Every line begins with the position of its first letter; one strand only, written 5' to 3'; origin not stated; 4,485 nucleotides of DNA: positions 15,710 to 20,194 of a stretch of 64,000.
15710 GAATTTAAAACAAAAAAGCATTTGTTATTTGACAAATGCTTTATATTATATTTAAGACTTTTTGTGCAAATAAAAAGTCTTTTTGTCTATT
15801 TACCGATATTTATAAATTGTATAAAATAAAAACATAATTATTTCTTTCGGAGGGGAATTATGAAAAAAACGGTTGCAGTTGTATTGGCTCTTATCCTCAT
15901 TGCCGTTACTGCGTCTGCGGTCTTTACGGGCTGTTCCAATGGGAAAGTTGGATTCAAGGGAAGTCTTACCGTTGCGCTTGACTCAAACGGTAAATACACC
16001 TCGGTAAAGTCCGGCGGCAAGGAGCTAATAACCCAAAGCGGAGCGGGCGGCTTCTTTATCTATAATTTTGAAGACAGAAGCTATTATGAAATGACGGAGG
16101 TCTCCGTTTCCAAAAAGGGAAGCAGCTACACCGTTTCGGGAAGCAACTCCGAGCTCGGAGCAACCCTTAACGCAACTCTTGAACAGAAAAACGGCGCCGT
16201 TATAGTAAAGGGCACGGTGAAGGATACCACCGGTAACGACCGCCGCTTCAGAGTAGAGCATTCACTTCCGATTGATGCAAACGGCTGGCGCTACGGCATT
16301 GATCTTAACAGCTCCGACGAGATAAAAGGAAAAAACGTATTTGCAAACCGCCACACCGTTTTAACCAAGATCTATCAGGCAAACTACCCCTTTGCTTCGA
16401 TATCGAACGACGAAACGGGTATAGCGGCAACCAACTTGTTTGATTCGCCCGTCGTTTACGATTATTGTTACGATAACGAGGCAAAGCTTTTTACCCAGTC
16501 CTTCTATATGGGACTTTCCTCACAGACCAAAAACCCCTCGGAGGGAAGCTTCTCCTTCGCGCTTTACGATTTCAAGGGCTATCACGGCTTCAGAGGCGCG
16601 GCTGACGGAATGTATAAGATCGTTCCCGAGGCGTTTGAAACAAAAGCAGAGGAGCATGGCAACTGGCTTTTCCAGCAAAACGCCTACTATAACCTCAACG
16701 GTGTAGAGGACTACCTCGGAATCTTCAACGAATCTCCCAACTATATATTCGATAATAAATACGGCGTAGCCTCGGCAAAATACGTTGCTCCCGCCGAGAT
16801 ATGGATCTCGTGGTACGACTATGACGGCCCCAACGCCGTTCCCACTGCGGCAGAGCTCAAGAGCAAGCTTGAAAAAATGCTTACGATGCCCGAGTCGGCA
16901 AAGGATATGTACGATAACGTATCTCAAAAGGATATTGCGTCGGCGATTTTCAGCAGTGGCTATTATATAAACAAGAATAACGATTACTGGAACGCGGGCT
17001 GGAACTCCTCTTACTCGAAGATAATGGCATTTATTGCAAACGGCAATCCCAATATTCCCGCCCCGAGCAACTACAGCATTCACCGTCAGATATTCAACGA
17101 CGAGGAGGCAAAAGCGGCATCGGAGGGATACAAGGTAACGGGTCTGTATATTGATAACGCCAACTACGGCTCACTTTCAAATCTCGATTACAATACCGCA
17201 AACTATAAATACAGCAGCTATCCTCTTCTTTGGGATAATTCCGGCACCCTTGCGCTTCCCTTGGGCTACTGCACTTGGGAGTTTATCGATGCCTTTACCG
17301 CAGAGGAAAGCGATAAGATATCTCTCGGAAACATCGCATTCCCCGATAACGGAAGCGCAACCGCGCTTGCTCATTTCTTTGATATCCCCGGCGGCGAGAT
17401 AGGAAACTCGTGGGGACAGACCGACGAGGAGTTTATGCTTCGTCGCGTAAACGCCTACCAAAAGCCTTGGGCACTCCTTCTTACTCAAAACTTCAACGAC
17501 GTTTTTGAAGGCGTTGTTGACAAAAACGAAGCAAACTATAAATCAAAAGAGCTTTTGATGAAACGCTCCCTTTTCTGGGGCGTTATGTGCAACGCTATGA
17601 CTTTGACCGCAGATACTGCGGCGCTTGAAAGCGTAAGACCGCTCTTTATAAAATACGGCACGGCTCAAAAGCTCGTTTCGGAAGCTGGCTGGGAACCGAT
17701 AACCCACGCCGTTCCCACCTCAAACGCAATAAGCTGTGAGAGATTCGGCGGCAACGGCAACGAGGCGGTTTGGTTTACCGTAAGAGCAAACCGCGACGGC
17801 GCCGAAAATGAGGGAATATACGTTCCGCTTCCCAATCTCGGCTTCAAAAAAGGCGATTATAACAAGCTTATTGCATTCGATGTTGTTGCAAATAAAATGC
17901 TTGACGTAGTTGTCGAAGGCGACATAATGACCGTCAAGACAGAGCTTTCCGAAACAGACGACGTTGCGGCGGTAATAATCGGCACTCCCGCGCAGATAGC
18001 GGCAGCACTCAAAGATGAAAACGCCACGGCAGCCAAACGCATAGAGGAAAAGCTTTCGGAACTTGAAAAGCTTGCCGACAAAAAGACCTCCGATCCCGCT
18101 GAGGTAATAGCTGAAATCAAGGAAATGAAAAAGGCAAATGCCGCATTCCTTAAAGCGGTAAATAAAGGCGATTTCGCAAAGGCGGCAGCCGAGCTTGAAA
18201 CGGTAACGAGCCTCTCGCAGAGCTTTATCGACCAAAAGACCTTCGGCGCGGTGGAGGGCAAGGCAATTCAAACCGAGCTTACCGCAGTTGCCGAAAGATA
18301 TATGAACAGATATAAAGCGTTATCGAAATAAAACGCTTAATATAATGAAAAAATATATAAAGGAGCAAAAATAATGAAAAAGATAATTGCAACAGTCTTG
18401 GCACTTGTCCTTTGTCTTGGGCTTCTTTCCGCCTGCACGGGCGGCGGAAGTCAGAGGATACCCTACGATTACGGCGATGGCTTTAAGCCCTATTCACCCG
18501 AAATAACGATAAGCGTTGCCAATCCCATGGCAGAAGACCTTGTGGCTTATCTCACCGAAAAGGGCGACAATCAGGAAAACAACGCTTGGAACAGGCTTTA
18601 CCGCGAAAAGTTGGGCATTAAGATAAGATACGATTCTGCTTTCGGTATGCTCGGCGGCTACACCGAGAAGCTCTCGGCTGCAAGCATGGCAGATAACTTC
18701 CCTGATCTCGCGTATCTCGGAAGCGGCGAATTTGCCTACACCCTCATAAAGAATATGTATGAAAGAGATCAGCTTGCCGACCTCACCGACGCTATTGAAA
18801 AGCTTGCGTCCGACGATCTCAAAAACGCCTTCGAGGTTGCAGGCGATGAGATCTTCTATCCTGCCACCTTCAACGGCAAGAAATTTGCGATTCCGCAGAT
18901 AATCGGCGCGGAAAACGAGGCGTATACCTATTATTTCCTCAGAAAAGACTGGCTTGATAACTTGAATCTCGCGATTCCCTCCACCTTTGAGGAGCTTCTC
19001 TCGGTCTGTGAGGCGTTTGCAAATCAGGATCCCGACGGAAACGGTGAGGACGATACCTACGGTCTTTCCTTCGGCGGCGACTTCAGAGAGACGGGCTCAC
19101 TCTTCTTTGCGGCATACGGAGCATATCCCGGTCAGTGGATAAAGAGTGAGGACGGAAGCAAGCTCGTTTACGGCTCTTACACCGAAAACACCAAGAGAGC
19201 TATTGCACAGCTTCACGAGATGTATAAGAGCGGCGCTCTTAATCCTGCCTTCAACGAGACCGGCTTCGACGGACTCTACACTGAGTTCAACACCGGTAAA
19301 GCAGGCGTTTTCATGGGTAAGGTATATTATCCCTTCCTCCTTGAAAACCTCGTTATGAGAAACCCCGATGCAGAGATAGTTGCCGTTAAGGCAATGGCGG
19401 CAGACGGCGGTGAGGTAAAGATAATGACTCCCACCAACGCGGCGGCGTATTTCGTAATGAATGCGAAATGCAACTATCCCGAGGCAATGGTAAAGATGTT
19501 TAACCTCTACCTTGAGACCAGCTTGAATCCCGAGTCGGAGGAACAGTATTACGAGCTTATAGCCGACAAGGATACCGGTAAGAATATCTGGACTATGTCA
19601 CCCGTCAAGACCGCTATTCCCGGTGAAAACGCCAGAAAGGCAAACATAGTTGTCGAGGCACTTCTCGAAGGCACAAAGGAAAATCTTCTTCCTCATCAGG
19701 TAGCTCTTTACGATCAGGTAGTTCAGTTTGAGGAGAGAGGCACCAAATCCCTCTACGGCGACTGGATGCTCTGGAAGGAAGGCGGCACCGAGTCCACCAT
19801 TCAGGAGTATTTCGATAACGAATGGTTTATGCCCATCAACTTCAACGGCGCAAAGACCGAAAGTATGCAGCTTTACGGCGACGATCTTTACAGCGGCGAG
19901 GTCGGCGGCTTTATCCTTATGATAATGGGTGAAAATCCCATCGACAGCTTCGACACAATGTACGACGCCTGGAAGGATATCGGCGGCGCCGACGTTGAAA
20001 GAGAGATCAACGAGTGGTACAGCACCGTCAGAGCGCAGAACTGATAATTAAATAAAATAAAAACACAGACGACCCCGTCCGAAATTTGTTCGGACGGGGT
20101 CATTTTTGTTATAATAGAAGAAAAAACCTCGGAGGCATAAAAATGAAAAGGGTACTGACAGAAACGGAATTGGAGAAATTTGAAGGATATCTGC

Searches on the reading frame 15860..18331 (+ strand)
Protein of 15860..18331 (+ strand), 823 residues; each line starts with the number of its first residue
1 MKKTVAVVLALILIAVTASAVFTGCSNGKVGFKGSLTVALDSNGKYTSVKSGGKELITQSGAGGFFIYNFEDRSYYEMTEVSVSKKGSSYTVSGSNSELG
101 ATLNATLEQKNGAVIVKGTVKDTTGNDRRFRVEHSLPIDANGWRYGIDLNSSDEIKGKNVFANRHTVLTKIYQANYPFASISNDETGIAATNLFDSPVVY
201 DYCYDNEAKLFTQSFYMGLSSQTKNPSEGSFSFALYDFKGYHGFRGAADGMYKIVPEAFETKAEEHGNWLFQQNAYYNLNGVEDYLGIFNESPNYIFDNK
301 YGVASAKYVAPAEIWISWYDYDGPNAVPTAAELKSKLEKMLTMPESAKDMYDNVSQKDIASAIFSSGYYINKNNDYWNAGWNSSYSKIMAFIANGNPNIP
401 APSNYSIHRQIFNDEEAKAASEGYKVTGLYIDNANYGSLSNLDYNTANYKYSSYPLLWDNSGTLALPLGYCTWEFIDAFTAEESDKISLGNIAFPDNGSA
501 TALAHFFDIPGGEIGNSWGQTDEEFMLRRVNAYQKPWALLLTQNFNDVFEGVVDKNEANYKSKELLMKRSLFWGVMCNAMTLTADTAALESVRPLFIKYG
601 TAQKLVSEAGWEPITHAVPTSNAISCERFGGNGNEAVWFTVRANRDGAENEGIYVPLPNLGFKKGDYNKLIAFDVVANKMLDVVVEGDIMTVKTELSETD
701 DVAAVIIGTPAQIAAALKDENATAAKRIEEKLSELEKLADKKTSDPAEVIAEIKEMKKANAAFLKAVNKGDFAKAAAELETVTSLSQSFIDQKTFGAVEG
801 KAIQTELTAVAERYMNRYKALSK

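Call 4: search_protein_families(library=pfam, proteins=[window:15860-18331:+], max_evalue=0.01)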
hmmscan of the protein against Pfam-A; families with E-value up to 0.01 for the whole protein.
window:15860-18331:+ (823 aa): 2 families
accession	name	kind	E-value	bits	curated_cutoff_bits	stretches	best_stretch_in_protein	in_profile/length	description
PF20663.3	COG4_N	-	0.00082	19.8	27.3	1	720-793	27-99/107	Conserved oligomeric Golgi complex subunit 4, N-terminal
PF03948.19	Ribosomal_L9_C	-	0.0027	18.5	23.2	0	330-373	3-52/86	Ribosomal protein L9, C-terminal domain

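Call 45: search_protein_families(library=ncbifam, proteins=[window:15860-18331:+], max_evalue=0.01)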
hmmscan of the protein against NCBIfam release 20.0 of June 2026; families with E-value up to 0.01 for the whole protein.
window:15860-18331:+ (823 aa): 0 families

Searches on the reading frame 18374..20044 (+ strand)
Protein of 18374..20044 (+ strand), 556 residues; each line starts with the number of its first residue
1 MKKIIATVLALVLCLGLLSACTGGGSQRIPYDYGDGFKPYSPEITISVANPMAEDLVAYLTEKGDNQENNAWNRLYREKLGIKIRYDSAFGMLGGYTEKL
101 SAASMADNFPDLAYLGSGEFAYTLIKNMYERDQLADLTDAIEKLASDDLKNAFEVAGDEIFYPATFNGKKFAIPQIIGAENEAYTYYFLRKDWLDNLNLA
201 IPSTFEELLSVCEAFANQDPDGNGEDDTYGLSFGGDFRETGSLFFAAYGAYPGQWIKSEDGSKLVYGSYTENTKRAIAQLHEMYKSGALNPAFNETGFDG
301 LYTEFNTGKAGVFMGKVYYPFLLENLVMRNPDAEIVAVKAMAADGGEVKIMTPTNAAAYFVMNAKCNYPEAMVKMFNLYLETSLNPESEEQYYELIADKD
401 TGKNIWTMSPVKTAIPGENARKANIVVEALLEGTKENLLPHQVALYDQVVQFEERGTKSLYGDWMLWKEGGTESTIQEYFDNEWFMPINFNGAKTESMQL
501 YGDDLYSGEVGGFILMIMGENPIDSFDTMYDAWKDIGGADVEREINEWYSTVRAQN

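Call 4: search_protein_families(library=pfam, proteins=[window:18374-20044:+], max_evalue=0.01)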
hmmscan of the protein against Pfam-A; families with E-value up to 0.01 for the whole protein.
window:18374-20044:+ (556 aa): 0 families

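Call 40: find_encoding_contigs(protein=window:18374-20044:+, flank=7000, max_places=10)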
Protein window:18374-20044:+ (556 aa): 7 contigs read that carry it; 5 places shown.
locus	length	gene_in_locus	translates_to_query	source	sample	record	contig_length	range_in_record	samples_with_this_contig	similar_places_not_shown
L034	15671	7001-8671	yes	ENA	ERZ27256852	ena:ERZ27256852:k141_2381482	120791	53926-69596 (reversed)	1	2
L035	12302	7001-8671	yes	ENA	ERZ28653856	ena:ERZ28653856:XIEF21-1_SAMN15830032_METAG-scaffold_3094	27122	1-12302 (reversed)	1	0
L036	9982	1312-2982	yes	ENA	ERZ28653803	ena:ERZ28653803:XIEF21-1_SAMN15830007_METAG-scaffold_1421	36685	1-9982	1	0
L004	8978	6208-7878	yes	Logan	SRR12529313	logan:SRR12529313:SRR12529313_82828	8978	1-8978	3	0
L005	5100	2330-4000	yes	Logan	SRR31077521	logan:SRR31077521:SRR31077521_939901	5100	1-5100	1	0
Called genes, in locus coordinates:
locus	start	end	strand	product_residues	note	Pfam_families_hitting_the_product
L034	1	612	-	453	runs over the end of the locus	PF01554:MatE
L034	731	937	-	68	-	PF01197:Ribosomal_L31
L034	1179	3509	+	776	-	PF17389:Bac_rhamnosid6H, PF17390:Bac_rhamnosid_C (weak)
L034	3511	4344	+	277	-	PF04909:Amidohydro_2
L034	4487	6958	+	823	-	-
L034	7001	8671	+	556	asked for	-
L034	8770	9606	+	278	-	PF13495:Phage_int_SAM_4 (weak), PF02899:Phage_int_SAM_1, PF00589:Phage_integrase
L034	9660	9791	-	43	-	-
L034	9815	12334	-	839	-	PF06439:3keto-disac_hyd (weak)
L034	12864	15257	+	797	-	-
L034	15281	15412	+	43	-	-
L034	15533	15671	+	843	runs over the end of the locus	PF02739:5_3_exonuc_N, PF01367:5_3_exonuc, PF22619:DNA_polI_exo1 (weak), PF00476:DNA_pol_A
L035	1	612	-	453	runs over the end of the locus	PF01554:MatE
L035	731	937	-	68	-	PF01197:Ribosomal_L31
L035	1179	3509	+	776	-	PF17389:Bac_rhamnosid6H, PF17390:Bac_rhamnosid_C (weak)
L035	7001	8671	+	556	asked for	-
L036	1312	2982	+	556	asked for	-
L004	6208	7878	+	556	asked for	-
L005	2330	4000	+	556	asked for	-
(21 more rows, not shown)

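Call 45: search_protein_families(library=ncbifam, proteins=[window:18374-20044:+], max_evalue=0.01)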
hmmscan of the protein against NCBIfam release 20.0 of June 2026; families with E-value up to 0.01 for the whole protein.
window:18374-20044:+ (556 aa): 0 families
